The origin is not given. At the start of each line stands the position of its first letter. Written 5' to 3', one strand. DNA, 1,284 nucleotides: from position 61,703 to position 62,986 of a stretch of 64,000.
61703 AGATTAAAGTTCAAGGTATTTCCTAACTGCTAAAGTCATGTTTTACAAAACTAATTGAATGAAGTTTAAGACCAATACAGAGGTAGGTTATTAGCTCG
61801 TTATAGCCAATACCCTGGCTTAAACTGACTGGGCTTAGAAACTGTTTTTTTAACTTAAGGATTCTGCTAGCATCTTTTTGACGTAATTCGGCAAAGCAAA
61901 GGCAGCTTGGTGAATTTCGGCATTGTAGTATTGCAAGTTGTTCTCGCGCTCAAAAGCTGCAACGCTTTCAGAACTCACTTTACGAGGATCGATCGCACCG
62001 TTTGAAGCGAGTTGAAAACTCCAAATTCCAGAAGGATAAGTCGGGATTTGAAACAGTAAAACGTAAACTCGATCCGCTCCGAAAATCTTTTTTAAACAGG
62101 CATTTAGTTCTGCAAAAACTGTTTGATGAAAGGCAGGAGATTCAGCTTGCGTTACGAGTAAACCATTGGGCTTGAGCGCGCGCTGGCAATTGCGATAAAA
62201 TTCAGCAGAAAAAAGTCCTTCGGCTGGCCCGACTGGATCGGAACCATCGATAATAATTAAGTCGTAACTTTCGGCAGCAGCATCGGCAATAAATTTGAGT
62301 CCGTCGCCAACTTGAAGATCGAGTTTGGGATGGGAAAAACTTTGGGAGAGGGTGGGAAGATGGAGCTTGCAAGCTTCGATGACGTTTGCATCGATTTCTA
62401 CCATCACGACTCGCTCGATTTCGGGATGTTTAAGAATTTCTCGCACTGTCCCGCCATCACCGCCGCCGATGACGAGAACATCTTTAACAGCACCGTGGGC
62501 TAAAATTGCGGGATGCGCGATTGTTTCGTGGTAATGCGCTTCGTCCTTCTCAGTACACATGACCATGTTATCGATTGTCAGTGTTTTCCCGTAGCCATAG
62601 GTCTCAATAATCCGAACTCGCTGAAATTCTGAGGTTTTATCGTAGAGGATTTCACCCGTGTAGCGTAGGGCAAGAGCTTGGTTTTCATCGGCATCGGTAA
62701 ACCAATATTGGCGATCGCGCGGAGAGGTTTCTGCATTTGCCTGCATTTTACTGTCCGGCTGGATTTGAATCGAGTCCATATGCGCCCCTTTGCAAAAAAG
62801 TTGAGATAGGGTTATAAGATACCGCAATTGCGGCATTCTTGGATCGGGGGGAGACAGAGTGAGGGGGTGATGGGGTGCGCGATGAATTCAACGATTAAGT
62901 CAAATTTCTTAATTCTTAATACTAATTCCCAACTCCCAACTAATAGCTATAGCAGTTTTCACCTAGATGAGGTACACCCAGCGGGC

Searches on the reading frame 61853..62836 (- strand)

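Call 52: search_protein_families(library=pfam, proteins=[window:61853-62836:-], max_evalue=0.001)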
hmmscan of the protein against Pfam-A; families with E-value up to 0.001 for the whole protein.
window:61853-62836:- (328 aa): 5 families
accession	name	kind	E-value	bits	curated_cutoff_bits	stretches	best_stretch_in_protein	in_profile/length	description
PF01564.23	Spermine_synth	-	2.3e-58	197.3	22.9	1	100-280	2-179/186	Spermine/spermidine synthase domain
PF17284.7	Spermine_synt_N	-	3.4e-12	46.5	22.1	1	44-96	1-53/53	Spermidine synthase tetramerisation domain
PF08242.18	Methyltransf_12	-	2.3e-06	28.7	30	1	121-227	1-98/98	Methyltransferase domain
PF13649.12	Methyltransf_25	-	2.6e-05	25.3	27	1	120-225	1-97/97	Methyltransferase domain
PF08241.18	Methyltransf_11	-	7.2e-05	23.8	21.2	1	122-228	2-94/95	Methyltransferase domain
